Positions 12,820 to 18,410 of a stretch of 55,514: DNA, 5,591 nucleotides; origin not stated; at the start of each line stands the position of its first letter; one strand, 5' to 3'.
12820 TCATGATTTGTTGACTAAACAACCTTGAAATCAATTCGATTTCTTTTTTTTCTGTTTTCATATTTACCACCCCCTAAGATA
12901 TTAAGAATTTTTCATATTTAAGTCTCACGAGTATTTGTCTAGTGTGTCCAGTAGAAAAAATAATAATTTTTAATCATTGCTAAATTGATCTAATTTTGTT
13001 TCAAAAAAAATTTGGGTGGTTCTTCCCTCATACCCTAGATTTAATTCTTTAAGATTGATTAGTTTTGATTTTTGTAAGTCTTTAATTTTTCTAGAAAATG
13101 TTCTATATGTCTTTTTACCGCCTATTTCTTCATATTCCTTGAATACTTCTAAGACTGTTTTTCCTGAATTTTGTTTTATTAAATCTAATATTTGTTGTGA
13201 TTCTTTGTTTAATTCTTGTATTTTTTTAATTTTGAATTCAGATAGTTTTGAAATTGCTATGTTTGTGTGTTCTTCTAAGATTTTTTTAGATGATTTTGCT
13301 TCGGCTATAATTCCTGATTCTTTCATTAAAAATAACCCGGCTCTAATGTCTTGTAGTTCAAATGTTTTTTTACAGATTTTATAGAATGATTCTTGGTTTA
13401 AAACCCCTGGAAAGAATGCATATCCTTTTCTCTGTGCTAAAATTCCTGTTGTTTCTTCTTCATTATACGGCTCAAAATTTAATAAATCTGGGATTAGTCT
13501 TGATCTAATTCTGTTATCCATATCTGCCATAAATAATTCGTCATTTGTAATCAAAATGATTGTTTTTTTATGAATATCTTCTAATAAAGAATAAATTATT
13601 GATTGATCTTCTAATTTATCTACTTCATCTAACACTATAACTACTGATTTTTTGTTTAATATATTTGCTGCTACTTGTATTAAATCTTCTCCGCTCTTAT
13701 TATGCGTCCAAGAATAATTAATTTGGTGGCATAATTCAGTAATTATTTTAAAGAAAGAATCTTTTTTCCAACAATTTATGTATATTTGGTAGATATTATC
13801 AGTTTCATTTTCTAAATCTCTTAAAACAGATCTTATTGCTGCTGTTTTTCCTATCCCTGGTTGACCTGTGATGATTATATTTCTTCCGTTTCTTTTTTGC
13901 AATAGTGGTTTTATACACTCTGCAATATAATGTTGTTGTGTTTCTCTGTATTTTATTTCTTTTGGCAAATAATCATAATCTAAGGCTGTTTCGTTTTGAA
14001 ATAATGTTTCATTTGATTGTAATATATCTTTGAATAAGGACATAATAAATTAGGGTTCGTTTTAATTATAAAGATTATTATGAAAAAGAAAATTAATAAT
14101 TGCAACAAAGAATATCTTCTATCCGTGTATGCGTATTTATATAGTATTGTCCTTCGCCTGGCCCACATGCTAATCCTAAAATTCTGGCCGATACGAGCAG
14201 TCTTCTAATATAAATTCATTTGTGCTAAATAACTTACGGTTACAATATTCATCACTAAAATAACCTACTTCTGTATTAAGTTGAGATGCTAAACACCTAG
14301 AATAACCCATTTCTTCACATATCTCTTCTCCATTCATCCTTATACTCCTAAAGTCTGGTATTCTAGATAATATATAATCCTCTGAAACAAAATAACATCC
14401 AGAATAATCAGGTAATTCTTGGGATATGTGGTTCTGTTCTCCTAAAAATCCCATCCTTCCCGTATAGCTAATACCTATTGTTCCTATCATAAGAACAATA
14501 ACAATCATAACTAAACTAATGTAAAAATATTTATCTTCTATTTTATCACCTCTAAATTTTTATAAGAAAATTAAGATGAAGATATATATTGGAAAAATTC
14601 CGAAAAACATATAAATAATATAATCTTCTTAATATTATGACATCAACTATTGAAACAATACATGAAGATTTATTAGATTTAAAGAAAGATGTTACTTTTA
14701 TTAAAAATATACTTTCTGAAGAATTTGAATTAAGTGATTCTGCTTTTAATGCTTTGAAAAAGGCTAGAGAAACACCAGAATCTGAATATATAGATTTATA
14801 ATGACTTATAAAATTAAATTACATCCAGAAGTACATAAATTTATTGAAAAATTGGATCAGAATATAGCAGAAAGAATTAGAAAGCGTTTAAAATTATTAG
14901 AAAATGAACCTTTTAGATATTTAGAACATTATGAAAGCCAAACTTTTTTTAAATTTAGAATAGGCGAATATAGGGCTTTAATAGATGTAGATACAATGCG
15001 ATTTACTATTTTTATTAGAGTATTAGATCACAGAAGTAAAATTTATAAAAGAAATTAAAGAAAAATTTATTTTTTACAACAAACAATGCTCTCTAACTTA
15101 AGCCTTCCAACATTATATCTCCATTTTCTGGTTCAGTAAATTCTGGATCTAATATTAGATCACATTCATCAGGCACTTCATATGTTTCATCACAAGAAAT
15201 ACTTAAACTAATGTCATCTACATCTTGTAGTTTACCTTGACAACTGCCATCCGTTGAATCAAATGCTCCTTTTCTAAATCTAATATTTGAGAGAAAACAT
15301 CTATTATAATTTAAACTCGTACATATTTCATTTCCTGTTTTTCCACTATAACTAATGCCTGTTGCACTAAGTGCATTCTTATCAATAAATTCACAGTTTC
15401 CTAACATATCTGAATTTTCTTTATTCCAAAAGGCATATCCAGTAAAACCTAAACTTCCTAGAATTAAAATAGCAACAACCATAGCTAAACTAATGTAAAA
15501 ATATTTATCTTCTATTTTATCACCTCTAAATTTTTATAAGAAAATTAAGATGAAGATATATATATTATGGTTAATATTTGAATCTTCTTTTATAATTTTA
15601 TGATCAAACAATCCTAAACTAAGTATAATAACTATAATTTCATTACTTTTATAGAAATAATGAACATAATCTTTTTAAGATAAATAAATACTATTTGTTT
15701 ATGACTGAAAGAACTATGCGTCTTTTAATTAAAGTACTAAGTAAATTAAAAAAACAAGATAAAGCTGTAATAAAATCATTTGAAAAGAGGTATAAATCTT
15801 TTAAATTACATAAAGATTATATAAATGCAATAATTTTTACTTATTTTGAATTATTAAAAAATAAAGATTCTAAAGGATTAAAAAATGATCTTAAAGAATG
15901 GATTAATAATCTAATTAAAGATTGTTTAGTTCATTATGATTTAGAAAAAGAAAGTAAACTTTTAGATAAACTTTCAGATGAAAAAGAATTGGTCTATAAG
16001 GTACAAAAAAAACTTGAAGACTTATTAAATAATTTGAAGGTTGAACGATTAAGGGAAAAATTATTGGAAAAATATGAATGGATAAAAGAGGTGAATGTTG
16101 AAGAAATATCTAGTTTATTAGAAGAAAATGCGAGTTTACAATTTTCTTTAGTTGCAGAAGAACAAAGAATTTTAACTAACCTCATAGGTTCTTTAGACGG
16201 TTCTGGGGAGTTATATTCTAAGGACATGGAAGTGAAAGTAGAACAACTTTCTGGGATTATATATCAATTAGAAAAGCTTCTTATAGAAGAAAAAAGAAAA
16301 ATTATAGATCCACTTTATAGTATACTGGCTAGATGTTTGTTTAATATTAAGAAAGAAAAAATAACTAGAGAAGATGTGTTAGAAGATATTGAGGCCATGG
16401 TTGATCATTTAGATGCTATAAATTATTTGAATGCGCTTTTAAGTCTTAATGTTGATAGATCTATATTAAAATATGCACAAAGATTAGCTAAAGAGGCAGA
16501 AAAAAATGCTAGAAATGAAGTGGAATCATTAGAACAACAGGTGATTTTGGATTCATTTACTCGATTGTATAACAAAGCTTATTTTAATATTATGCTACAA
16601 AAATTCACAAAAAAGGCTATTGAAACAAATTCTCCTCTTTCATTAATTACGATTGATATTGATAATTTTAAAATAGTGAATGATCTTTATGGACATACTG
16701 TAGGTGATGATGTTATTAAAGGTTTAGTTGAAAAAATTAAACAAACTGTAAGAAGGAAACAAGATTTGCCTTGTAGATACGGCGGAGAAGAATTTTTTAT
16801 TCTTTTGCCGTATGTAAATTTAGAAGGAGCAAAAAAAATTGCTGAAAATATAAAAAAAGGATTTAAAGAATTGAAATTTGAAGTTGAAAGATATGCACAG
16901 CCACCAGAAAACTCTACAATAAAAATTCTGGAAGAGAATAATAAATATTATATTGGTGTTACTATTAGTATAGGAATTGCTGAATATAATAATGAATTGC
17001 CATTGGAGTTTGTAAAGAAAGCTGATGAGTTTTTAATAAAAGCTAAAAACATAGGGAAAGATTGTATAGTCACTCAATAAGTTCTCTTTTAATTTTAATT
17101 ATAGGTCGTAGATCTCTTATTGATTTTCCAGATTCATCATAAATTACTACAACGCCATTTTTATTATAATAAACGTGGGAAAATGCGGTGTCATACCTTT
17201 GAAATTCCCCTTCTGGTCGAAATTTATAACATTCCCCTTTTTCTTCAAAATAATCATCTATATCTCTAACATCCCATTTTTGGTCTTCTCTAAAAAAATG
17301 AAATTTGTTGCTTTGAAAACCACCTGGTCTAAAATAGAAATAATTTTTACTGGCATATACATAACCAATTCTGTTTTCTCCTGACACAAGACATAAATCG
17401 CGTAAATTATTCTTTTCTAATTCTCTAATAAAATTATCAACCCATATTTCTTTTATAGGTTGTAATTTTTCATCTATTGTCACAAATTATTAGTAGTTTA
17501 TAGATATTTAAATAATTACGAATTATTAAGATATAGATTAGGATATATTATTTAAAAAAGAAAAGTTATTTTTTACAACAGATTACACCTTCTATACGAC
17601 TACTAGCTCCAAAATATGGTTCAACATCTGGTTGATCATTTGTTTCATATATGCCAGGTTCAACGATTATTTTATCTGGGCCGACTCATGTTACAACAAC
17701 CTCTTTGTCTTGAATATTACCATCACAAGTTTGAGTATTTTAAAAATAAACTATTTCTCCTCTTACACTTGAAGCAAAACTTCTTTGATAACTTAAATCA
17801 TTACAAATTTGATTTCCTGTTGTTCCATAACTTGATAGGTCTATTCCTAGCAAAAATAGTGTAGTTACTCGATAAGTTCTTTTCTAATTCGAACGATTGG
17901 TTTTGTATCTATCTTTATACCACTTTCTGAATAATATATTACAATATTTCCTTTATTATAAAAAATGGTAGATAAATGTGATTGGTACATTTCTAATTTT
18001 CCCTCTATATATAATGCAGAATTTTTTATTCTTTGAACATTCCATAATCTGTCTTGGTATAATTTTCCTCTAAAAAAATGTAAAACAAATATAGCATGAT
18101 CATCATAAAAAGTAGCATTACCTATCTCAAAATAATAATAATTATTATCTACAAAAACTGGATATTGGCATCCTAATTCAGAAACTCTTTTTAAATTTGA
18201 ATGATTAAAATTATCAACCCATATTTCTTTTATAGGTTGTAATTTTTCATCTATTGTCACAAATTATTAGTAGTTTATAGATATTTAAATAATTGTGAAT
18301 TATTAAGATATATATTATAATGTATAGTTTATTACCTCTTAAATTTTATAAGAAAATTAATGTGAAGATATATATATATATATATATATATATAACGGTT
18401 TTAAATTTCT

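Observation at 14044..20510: Roughly 6.4 kb variable island with no housekeeping genes, wedged between orc1/cdc6 and tfb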

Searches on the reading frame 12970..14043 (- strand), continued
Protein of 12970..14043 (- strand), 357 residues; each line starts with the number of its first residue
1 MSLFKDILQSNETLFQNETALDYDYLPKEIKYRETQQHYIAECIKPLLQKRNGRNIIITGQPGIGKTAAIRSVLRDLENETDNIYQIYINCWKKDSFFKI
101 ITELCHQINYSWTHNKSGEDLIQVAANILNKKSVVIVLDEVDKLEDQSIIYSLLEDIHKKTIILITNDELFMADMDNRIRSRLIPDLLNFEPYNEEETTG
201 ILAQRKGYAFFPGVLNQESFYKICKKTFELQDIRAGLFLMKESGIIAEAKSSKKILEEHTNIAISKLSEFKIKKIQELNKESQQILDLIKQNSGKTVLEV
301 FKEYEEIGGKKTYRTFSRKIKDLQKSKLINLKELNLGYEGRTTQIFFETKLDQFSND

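Call 76: search_protein_families(library=pfam, proteins=[L030:8807-9244:-, L030:9241-9489:-, L030:9595-9900:-, L021:8807-9400:+, L021:9462-9941:+, L046:9474-9884:+, L047:9578-9811:-, L063:8331-9254:-, L032:5694-6320:-, L032:6419-6883:-], max_evalue=0.001)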
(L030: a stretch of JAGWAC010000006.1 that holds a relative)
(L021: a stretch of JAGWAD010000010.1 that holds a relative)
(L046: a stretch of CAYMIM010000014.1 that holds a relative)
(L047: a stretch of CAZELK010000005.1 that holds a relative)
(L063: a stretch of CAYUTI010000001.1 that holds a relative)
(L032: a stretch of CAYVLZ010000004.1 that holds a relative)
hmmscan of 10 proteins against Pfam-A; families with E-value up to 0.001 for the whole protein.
L030:8807-9244:- (145 aa): 2 families
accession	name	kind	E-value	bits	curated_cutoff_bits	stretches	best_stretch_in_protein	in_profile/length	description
PF01850.27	PIN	-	3.6e-09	37.7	23.6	1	3-122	1-113/120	PIN domain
PF13470.12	PIN_3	-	0.00029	22.1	27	1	2-122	1-115/115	PIN domain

L030:9241-9489:- (82 aa): 1 family
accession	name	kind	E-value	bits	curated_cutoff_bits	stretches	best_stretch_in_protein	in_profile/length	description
PF04014.23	MazE_antitoxin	-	7.6e-07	29.4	24.7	1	7-47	5-46/48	Antidote-toxin recognition MazE, bacterial antitoxin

L030:9595-9900:- (101 aa): 0 families

L021:8807-9400:+ (197 aa): 3 families
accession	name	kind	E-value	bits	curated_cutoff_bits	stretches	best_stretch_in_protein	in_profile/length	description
PF01909.29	NTP_transf_2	-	3.1e-07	31.1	21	1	116-151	19-56/93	Nucleotidyltransferase domain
PF18765.7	Polbeta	-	5e-07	30.2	26.9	1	115-185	17-87/93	Polymerase beta, Nucleotidyltransferase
PF22600.2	MTPAP-like_central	-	0.00063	20.3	27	0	99-142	29-70/139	Poly(A) RNA polymerase, mitochondrial-like, central palm domain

L021:9462-9941:+ (159 aa): 0 families

L046:9474-9884:+ (136 aa): 2 families
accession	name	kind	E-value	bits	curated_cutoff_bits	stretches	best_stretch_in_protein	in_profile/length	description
PF10130.15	PIN_2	-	2.1e-26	93.2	22.4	1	4-116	1-116/133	PIN domain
PF01850.27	PIN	-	2.6e-07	31.7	23.6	1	4-119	2-118/120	PIN domain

L047:9578-9811:- (77 aa): 0 families

L063:8331-9254:- (307 aa): 0 families

L032:5694-6320:- (208 aa): 1 family
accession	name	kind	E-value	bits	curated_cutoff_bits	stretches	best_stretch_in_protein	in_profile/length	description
PF00078.32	RVT_1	-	6.1e-15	55.9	29.6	1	9-125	92-205/205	Reverse transcriptase (RNA-dependent DNA polymerase)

L032:6419-6883:- (154 aa): 0 families

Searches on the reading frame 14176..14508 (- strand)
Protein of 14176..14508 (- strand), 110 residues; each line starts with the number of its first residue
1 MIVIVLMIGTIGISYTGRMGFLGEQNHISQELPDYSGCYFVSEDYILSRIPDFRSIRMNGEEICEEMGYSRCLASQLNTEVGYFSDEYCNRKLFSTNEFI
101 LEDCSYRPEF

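Call 6: search_protein_families(library=pfam, max_evalue=0.1, proteins=[window:14176-14508:-])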
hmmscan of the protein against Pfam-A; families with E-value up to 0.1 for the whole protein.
window:14176-14508:- (110 aa): 0 families

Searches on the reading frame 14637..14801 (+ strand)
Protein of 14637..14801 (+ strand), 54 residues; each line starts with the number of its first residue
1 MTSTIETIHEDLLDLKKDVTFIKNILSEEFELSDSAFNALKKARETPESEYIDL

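Call 6: search_protein_families(library=pfam, max_evalue=0.1, proteins=[window:14637-14801:+])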
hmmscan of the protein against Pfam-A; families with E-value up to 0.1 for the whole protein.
window:14637-14801:+ (54 aa): 2 families
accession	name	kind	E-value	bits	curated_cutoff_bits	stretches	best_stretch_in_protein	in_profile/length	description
PF15821.10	DUF4709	-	0.04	14.8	27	1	1-32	32-63/110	Domain of unknown function (DUF4709)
PF14941.11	OAF_N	-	0.084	13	27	1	10-52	41-83/150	Out at first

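Call 22: search_protein_families(library=ncbifam, max_evalue=0.1, proteins=[window:14637-14801:+])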
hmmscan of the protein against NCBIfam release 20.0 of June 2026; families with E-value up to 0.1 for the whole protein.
window:14637-14801:+ (54 aa): 2 families
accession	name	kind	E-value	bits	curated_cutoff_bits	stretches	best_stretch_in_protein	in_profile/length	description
NF011525.0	PRK14964.1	equivalog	0.069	11.9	554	1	20-49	116-145/493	DNA polymerase III subunits gamma and tau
NF050805.1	CellDivHKDivJCaul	equivalog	0.095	10.9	1000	1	6-40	340-377/531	cell cycle sensor histidine kinase DivJ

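Call 30: search_protein_families(library=padloc, max_evalue=0.01, proteins=[window:14637-14801:+])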
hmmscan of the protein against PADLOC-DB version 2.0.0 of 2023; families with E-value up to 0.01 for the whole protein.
window:14637-14801:+ (54 aa): 0 families

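Call 31: search_protein_families(library=phrogs, max_evalue=0.01, proteins=[window:14637-14801:+])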
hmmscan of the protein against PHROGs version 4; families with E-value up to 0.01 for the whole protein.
window:14637-14801:+ (54 aa): 0 families

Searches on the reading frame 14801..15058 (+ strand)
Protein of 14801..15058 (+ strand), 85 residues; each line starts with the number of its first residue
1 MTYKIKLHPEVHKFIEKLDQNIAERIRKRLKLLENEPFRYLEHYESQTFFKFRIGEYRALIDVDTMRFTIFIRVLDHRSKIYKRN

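Call 6: search_protein_families(library=pfam, max_evalue=0.1, proteins=[window:14801-15058:+])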
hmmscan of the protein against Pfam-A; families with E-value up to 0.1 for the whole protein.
window:14801-15058:+ (85 aa): 2 families
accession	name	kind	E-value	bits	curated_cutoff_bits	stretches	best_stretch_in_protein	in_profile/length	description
PF05016.21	ParE_toxin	-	9.4e-07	29.8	23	1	5-79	1-87/89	ParE toxin of type II toxin-antitoxin system, parDE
PF03645.18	Tctex-1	-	0.057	14.2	22.8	1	12-41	21-50/95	Tctex-1 family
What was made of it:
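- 14637..15058 (+): Type II TA operon: a 54-aa putative antitoxin (14637-14801) and an 85-aa ParE/RelE toxin (14801-15058). The whole CysA-TA-CysB block (14090-15650) is absent from the sister species. Pfam ParE_toxin 9.4e-7 (call 6).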

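Call 22: search_protein_families(library=ncbifam, max_evalue=0.1, proteins=[window:14801-15058:+])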
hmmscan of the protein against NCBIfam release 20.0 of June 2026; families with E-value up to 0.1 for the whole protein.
window:14801-15058:+ (85 aa): 0 families

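Call 30: search_protein_families(library=padloc, max_evalue=0.01, proteins=[window:14801-15058:+])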
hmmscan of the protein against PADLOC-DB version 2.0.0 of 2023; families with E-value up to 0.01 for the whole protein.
window:14801-15058:+ (85 aa): 0 families

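Call 31: search_protein_families(library=phrogs, max_evalue=0.01, proteins=[window:14801-15058:+])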
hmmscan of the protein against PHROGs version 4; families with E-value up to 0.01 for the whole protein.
window:14801-15058:+ (85 aa): 1 family
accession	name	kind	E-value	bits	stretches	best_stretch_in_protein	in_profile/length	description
phrog_1213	-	moron, auxiliary metabolic gene and host takeover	8.6e-11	43.3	1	1-83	1-88/88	RelE-like toxin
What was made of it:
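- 14637..15058 (+): PHROG RelE-like 8.6e-11 (call 31).
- Checked: ParE/RelE toxin 14801-15058: Pfam 9.4e-7, PHROG RelE-like 8.6e-11 (calls 6, 31).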

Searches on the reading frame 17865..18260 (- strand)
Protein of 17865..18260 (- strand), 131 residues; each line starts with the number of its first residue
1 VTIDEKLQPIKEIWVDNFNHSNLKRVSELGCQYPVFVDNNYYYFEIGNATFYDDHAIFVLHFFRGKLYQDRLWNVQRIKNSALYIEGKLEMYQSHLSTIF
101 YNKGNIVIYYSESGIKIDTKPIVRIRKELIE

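Call 6: search_protein_families(library=pfam, max_evalue=0.1, proteins=[window:17865-18260:-])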
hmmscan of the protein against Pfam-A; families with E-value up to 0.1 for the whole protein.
window:17865-18260:- (131 aa): 0 families

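Call 38: find_encoding_contigs(protein=window:17865-18260:-, flank=8000, max_places=10)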
Protein window:17865-18260:- (131 aa): 24 contigs read that carry it; 6 places shown.
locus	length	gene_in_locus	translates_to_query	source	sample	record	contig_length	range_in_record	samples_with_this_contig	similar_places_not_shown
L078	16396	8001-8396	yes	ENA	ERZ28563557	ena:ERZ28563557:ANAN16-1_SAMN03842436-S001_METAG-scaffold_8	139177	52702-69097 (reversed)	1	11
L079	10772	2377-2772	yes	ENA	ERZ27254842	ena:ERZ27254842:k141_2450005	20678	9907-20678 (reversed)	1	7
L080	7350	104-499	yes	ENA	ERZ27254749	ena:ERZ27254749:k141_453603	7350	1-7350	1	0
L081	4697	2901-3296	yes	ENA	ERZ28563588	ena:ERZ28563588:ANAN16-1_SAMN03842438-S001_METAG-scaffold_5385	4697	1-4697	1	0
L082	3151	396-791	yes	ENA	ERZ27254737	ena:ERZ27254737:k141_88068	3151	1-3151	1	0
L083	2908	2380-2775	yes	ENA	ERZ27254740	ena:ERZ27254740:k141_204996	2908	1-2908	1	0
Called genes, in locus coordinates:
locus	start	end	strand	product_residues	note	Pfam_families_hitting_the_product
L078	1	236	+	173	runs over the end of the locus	PF08308:PEGA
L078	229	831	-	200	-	PF11969:DcpS_C (weak), PF01230:HIT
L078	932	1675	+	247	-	-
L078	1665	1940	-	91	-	PF00736:EF1_GNE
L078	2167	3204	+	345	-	PF13528:Glyco_trans_1_3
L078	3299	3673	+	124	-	PF01201:Ribosomal_S8e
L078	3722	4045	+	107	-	-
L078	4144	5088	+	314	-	PF08271:Zn_Ribbon_TF, PF00382:TFIIB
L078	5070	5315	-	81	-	-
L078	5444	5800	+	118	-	-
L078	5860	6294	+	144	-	-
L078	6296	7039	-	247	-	PF08843:AbiEii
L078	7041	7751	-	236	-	-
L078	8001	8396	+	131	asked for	-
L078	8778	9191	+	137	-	-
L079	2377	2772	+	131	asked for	-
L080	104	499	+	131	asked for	-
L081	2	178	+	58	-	?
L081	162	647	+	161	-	PF01201:Ribosomal_S8e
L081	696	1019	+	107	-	-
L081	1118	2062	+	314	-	PF08271:Zn_Ribbon_TF, PF00382:TFIIB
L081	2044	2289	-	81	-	-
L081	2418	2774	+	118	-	-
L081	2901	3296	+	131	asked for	-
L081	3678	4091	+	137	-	-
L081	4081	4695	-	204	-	?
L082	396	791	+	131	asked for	-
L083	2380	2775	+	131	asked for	-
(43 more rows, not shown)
